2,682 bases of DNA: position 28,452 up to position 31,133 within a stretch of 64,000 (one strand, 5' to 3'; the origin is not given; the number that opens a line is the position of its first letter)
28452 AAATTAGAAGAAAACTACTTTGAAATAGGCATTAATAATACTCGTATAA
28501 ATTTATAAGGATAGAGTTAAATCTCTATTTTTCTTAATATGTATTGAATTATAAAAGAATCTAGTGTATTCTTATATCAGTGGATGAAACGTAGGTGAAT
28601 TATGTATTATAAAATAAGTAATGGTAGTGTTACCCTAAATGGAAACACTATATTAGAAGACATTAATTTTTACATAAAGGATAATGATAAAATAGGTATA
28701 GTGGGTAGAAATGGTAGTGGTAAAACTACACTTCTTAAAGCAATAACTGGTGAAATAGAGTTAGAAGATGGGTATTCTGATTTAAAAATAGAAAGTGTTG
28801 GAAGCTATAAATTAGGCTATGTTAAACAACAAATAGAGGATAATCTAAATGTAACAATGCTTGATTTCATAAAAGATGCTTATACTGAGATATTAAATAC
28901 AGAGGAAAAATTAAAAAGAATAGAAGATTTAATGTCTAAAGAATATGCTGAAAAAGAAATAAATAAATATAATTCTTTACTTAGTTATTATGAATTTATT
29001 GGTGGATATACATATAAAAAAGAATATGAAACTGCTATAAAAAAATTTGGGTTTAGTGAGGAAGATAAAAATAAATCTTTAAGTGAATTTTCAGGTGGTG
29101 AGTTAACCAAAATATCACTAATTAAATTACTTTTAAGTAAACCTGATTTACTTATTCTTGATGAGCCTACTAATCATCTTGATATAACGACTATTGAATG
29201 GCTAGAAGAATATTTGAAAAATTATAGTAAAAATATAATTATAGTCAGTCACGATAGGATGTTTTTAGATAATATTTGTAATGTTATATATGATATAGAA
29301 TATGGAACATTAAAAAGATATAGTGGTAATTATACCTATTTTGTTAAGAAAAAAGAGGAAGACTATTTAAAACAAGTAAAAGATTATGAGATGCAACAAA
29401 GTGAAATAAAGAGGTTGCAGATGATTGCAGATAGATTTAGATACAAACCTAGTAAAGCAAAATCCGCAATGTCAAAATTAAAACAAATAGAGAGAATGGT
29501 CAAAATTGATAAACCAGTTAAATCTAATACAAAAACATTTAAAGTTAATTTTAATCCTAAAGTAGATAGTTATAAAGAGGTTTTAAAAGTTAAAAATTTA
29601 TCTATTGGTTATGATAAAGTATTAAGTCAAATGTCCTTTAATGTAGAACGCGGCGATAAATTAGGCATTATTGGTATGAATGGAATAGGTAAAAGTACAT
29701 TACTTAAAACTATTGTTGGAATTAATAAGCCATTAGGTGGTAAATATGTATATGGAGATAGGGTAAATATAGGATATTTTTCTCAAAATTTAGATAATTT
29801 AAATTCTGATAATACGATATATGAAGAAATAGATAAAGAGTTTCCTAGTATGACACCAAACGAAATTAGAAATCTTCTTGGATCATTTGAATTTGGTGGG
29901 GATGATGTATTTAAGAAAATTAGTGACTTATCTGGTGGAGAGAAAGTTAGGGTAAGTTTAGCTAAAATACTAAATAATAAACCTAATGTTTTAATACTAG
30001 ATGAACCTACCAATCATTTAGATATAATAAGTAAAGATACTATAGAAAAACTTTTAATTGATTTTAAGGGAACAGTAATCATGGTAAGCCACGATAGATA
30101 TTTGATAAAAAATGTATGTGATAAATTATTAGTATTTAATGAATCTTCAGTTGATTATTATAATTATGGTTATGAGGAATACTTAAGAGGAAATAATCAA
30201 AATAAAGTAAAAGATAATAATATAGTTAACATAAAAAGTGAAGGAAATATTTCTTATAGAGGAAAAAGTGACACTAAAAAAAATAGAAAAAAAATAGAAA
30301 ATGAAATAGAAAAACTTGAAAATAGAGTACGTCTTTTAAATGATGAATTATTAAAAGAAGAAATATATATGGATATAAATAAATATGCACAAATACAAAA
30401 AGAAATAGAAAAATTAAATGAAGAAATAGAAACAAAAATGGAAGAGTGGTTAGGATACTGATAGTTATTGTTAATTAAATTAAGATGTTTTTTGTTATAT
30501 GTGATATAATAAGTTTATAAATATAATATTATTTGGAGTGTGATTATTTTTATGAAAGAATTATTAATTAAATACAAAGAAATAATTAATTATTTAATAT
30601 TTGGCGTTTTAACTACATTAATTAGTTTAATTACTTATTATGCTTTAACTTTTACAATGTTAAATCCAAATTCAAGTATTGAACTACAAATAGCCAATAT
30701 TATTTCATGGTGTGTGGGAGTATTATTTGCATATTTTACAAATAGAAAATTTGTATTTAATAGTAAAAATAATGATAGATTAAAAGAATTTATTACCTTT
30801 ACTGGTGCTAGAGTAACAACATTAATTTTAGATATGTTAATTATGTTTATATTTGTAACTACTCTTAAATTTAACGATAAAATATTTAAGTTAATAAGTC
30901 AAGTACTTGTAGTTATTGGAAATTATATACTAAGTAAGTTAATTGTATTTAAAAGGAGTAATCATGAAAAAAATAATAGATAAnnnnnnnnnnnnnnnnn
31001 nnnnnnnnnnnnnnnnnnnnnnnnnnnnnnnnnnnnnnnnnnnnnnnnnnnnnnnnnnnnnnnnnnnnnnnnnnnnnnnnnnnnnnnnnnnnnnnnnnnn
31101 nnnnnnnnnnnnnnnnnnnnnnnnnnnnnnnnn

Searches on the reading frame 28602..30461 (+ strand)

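Call 66: search_protein_families(library=pfam, proteins=[window:28602-30461:+], max_evalue=0.00001)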
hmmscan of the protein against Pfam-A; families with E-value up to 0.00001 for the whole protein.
window:28602-30461:+ (619 aa): 7 families
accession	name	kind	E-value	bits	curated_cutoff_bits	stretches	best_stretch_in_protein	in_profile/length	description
PF00005.33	ABC_tran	-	4.3e-51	173.5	25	2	341-471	1-137/137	ABC transporter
PF12848.13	ABC_tran_Xtn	-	3.7e-22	78.7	25.9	1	231-312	2-82/85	ABC transporter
PF13304.12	AAA_21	-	3.6e-13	50.7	27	0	129-218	220-299/304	AAA domain, putative AbiEii toxin, Type IV TA system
PF02463.25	SMC_N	-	5.9e-11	42.7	40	1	32-229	28-208/220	RecF/RecN/SMC N terminal domain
PF16326.10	ABC_tran_CTD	-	1.1e-09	38.8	32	1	559-617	7-65/69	ABC transporter C-terminal domain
PF13555.12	AAA_29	-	7.4e-07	29.3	27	0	26-49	20-43/61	P-loop containing region of AAA domain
PF00931.28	NB-ARC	-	8.1e-07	29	23.5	0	27-82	17-74/248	NB-ARC domain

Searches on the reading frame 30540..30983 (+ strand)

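Call 66: search_protein_families(library=pfam, proteins=[window:30540-30983:+], max_evalue=0.00001)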
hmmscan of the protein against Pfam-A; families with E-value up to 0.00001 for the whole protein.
window:30540-30983:+ (147 aa): 1 family
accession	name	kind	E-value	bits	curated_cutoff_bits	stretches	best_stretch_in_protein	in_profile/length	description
PF04138.20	GtrA_DPMS_TM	-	5.2e-24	85.1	26.1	1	18-137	2-117/117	GtrA/DPMS, transmembrane domain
